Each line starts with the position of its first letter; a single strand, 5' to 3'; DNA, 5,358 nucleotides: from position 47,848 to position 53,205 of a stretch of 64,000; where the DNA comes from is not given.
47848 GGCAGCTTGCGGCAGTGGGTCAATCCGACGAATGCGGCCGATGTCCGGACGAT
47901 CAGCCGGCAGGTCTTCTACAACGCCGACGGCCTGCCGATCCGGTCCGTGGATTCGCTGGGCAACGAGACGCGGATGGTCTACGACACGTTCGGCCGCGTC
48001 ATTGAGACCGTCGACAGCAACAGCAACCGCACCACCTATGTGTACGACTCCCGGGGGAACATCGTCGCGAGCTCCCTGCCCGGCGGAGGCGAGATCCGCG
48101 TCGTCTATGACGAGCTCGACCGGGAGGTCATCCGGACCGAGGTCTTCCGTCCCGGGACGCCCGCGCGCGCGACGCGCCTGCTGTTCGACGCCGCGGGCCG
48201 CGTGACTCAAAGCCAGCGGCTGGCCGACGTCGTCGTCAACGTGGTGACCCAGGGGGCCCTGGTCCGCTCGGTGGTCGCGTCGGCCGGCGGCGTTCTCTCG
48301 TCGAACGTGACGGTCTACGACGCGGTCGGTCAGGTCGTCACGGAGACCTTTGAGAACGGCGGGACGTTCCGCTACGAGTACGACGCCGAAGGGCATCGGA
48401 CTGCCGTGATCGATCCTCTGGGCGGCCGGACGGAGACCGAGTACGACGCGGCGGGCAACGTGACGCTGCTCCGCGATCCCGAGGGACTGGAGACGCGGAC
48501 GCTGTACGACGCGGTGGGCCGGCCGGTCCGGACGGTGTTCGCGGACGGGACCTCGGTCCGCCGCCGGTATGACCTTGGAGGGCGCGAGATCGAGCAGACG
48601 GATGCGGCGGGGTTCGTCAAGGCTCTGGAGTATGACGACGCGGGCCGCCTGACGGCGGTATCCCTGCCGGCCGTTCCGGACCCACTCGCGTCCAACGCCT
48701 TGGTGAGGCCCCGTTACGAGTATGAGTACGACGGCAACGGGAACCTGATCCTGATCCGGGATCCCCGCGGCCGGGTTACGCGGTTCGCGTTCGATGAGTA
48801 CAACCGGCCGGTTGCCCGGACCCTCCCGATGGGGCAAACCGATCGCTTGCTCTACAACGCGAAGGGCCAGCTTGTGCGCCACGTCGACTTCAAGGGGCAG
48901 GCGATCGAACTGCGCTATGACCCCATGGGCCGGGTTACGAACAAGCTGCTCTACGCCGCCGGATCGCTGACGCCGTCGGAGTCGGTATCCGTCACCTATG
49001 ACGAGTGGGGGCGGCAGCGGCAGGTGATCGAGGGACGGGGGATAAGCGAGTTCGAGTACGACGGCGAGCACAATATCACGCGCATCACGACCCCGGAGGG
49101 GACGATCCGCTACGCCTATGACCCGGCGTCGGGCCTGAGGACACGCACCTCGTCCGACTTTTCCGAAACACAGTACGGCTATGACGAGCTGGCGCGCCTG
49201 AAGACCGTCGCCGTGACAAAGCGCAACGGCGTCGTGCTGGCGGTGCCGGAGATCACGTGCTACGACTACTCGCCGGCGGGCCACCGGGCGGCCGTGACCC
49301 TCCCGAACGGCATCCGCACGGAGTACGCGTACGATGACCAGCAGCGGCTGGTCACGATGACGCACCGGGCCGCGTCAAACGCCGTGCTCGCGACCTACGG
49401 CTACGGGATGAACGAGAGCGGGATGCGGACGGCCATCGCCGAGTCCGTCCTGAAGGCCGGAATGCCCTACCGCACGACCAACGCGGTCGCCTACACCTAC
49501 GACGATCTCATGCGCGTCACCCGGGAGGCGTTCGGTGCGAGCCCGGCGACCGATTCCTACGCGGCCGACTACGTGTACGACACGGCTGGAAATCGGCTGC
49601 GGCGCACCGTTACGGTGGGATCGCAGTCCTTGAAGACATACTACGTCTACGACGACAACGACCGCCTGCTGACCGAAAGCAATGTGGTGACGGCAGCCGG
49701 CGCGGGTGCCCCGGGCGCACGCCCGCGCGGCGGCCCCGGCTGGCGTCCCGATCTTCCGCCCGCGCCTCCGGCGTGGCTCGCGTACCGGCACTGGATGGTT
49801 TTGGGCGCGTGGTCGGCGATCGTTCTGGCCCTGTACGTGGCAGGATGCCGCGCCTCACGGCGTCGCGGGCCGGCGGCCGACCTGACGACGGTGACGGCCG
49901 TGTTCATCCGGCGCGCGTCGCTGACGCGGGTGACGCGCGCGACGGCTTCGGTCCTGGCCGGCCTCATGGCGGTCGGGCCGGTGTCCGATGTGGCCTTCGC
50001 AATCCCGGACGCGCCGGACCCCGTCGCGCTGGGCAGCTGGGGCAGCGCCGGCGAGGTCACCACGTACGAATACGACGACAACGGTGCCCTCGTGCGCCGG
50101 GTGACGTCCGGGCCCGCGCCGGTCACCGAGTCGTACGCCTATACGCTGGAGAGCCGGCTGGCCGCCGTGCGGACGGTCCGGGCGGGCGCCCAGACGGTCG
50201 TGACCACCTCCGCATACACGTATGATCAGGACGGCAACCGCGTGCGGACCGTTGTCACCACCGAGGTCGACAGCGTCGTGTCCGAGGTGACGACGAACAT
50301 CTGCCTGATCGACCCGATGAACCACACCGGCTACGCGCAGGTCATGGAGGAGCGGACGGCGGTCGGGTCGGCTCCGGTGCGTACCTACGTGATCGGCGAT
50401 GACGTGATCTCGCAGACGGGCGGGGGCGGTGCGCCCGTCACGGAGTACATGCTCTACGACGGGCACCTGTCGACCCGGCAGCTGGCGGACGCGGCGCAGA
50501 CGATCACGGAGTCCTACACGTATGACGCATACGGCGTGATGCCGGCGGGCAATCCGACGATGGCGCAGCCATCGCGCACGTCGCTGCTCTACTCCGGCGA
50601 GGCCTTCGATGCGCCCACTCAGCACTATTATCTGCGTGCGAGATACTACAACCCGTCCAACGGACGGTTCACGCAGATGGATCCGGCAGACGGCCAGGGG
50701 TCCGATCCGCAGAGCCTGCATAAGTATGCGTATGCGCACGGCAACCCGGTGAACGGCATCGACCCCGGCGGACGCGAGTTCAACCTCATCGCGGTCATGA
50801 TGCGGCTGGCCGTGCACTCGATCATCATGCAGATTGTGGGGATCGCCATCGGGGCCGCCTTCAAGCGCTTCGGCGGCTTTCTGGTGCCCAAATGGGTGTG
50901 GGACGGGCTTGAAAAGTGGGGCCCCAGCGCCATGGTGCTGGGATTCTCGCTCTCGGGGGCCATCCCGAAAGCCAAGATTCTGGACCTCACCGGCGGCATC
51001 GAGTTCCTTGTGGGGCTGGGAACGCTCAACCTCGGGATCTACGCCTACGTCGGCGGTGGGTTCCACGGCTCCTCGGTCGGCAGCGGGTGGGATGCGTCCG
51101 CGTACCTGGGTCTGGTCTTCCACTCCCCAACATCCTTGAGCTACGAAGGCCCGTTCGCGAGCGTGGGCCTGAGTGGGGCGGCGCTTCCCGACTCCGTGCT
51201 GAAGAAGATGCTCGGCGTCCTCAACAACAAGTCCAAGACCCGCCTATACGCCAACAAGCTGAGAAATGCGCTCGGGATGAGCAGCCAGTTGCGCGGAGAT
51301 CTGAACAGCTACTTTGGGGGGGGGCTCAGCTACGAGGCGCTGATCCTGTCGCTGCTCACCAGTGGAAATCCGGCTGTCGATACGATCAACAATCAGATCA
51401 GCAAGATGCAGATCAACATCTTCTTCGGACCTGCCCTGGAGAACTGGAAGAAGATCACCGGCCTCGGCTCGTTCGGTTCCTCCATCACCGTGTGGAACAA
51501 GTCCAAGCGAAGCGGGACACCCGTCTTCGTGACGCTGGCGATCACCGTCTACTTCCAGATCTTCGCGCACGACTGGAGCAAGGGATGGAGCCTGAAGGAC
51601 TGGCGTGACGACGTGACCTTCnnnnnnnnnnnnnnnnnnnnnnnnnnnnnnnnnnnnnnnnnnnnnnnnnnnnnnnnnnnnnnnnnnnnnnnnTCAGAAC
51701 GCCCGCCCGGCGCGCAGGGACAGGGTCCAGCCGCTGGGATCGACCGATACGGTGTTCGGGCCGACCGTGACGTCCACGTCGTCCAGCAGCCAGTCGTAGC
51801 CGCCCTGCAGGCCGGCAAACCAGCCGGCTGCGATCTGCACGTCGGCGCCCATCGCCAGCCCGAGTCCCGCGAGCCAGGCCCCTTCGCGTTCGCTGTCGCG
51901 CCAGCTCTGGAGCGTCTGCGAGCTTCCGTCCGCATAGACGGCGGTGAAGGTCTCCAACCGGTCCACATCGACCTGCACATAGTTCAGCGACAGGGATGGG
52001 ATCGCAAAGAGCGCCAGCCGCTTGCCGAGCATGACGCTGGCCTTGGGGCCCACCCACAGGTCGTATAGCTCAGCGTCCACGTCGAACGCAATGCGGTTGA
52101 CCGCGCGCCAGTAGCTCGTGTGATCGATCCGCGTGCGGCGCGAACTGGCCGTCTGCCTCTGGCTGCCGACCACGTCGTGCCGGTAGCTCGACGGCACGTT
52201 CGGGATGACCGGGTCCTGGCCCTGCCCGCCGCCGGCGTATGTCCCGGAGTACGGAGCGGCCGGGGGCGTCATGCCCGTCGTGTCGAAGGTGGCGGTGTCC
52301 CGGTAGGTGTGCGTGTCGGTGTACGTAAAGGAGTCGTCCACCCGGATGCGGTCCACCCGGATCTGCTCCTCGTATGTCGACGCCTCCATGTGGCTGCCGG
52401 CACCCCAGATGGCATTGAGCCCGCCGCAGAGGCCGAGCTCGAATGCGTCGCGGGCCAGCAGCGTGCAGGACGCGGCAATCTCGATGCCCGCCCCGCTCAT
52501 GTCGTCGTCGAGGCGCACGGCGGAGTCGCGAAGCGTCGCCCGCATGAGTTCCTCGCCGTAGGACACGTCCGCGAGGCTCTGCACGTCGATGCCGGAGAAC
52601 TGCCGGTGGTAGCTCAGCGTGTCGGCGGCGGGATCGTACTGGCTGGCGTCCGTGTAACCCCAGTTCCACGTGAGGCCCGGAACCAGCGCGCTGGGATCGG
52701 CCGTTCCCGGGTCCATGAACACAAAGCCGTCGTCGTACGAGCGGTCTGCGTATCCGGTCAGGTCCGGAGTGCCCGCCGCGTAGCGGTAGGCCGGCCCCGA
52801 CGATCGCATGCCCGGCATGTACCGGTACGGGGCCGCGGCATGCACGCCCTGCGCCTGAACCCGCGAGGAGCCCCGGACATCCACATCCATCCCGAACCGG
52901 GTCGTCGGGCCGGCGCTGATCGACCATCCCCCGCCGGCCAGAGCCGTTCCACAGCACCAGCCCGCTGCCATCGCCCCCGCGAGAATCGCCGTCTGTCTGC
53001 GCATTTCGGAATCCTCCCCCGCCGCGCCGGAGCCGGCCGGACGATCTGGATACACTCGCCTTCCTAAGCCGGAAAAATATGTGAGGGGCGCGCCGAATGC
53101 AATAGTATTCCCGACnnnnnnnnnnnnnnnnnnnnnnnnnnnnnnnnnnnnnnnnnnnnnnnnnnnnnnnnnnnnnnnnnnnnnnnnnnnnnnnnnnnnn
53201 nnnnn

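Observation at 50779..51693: Unrecognised glycine-rich, hydrophobic Rhs C-terminal domain with depressed GC and no cognate immunity gene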

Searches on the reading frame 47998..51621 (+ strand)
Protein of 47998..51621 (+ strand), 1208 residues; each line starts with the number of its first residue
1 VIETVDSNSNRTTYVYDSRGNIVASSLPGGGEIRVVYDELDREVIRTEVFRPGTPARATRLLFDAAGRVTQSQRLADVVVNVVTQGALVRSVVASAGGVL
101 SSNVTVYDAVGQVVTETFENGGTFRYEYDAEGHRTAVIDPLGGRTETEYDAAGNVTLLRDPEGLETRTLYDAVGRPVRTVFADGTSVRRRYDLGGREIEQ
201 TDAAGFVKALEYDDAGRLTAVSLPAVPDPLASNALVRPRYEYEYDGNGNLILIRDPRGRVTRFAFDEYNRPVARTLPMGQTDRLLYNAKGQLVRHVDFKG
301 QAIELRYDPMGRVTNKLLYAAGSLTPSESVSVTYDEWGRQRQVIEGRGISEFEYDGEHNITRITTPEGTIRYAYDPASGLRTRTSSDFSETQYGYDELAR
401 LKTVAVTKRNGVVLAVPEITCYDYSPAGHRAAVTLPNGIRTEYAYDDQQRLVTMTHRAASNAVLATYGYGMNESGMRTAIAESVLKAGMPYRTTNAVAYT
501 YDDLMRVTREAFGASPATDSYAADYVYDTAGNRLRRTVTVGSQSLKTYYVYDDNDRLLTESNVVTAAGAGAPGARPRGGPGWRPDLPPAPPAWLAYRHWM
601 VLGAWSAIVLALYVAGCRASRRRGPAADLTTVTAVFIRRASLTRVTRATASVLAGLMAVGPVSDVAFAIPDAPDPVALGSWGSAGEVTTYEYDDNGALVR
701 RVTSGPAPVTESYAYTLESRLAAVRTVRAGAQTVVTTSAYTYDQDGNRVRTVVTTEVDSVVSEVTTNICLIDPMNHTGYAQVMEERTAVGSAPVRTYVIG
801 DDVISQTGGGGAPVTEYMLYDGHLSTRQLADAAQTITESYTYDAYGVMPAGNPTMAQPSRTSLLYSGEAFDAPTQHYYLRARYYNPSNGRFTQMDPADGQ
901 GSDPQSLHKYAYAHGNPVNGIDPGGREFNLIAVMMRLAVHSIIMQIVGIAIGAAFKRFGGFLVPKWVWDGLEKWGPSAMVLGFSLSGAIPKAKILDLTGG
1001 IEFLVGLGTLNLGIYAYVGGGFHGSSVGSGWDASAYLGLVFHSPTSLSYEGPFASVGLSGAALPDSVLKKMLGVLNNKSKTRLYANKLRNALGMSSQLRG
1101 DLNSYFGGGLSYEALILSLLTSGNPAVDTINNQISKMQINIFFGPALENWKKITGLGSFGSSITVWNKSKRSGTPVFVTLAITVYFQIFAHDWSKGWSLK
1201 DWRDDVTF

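Call 7: search_protein_families(library=ncbifam, proteins=[window:47998-51621:+], max_evalue=0.1)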
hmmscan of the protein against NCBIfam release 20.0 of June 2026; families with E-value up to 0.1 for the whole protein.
window:47998-51621:+ (1208 aa): 3 families
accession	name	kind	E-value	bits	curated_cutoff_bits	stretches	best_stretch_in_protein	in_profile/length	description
TIGR01643.1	YD_repeat_2x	repeat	1.2e-53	177.6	15.8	7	107-148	1-42/42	YD repeat-containing protein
NF041261.1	RHS_core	equivalog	4.5e-33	114.2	2000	5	152-470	458-753/1261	RHS element core protein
TIGR03696.1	Rhs_assc_core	domain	8.3e-18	64.7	32.5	1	842-925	1-75/76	RHS repeat-associated core domain-containing protein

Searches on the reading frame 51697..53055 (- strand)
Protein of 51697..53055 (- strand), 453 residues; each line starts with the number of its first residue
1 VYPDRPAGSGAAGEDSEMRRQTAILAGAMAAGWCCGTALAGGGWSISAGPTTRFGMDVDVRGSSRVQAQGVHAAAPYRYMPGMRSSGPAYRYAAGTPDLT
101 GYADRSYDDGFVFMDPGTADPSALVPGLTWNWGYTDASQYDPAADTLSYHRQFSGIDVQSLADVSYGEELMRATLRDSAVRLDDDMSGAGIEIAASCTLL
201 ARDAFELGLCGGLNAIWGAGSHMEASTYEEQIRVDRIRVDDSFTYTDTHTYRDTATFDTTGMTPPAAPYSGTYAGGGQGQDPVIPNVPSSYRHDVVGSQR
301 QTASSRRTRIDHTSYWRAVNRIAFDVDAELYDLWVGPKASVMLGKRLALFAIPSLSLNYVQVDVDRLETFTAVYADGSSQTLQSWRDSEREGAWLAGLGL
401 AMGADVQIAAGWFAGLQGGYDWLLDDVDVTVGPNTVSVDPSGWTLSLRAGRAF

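Call 45: search_protein_families(library=pfam, proteins=[window:51697-53055:-], max_evalue=1)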
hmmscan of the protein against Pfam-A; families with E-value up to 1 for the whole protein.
window:51697-53055:- (453 aa): 0 families

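Call 46: search_solved_structures(query=window:51697-53055:-, max_evalue=10)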
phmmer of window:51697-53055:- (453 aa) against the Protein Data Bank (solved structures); distinct sequences matched with E-value up to 10: 1.
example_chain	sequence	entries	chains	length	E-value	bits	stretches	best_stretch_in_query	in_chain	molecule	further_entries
9nq2_A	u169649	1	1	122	0.68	11.8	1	216-256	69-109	Sidestep IV, isoform C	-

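Call 64: find_homologous_proteins(query=window:51697-53055:-, max_evalue=0.001)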
Query window:51697-53055:- (453 aa): 15 proteins with E <= 0.001 among 8000 candidates.
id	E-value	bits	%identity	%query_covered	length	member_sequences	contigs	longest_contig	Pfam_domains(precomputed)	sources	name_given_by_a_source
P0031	3.9e-238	809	81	96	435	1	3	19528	-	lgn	-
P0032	2.8e-185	635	100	62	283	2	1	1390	-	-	-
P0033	7.7e-150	518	55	95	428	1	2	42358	-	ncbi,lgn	-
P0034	3.6e-148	512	52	96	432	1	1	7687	-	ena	-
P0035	2.2e-110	388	46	91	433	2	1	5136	-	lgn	-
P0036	4.2e-94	334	42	91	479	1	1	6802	-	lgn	-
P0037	2.0e-79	286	41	82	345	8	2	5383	-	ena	-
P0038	1.7e-63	233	35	91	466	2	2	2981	-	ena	-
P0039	7.0e-55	205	38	91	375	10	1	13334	-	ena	-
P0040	5.9e-54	202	36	96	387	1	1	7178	-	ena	-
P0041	6.0e-51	192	37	94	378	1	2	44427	-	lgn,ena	-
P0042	9.2e-51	191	35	91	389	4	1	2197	-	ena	-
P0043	5.9e-32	129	30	91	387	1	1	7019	-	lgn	-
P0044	3.1e-22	97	29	91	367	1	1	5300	-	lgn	-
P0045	2.2e-20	91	28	91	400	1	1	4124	-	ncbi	-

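Call 65: find_encoding_contigs(protein=P0031, flank=10000, max_places=3)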
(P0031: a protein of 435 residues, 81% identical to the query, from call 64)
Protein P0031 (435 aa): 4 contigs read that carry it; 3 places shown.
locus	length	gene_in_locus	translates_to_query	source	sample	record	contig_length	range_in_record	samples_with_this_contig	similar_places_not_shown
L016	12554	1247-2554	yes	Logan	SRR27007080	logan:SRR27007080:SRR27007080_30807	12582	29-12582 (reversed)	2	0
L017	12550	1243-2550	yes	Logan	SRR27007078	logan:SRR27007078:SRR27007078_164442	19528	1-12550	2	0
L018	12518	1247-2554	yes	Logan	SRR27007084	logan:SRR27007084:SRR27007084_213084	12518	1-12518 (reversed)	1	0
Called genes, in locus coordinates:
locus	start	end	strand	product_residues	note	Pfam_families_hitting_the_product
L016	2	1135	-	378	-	?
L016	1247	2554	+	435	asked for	-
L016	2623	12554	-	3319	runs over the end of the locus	?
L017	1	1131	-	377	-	?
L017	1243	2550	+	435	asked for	-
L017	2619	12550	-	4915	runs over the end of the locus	PF13517:FG-GAP_3, PF18911:PKD_4, PF18911:PKD_4, PF18911:PKD_4, PF00801:PKD, PF18911:PKD_4, PF00801:PKD, PF18911:PKD_4, +21 more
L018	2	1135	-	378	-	?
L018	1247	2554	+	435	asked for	-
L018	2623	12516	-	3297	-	?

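Call 66: find_encoding_contigs(protein=P0033, flank=10000, max_places=2)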
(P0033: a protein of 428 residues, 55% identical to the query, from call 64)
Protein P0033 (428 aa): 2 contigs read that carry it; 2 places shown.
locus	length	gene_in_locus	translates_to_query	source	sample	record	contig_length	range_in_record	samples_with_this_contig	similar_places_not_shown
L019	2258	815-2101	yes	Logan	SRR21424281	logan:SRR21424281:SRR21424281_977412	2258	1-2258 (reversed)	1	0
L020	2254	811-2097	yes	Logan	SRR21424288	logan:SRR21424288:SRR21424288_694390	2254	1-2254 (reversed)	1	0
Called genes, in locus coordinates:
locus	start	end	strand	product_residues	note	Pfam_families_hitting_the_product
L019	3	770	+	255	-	?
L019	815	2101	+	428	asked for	-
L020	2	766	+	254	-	?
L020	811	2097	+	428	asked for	-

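Call 73: find_related_loci(query=A4, collection=genome_contigs, flank=10000)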
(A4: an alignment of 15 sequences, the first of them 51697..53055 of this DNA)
Query A4 (453 aa) in genome_contigs; peptide patterns used: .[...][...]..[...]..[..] (x = any residue, [..] = any of these).
16 stretches matched a pattern; 6 encode a relative of the query (tblastn E <= 1e-3); 6 distinct loci.
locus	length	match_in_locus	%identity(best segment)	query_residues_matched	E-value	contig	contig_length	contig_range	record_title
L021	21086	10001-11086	37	33-453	1e-75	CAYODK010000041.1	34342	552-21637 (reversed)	MAG TPA_asm: uncultured Verrucomicrobiota bacterium isolate binchicken_co22_230 genome assembly, contig: NODE_1326_lengt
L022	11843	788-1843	33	44-453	2e-53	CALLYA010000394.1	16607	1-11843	MAG TPA_asm: uncultured Verrucomicrobia bacterium isolate SRR1561990_bin.5_CONCOCT_v1.1_MAG genome assembly, contig: ERZ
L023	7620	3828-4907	28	42-453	1e-28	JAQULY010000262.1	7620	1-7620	MAG: Kiritimatiellae bacterium isolate STD1_141 NODE_31268_length_7620_cov_2.516482_Sandtown_D1, whole genome shotgun se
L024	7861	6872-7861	25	44-426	9e-21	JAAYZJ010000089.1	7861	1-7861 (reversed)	MAG: Lentisphaerae bacterium isolate AS06rmzACSIP_308 88454_AS06, whole genome shotgun sequence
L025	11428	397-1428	28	44-453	2e-29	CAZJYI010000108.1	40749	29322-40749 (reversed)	MAG TPA_asm: uncultured Victivallales bacterium isolate binchicken_co97_160 genome assembly, contig: NODE_3790_length_40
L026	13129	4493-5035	26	106-349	9e-8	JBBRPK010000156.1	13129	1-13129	MAG: Verrucomicrobiota bacterium isolate La1_metabat2.433 LA1C_B2.433_k141_2468921L_13129_cov_23.0514, whole genome shot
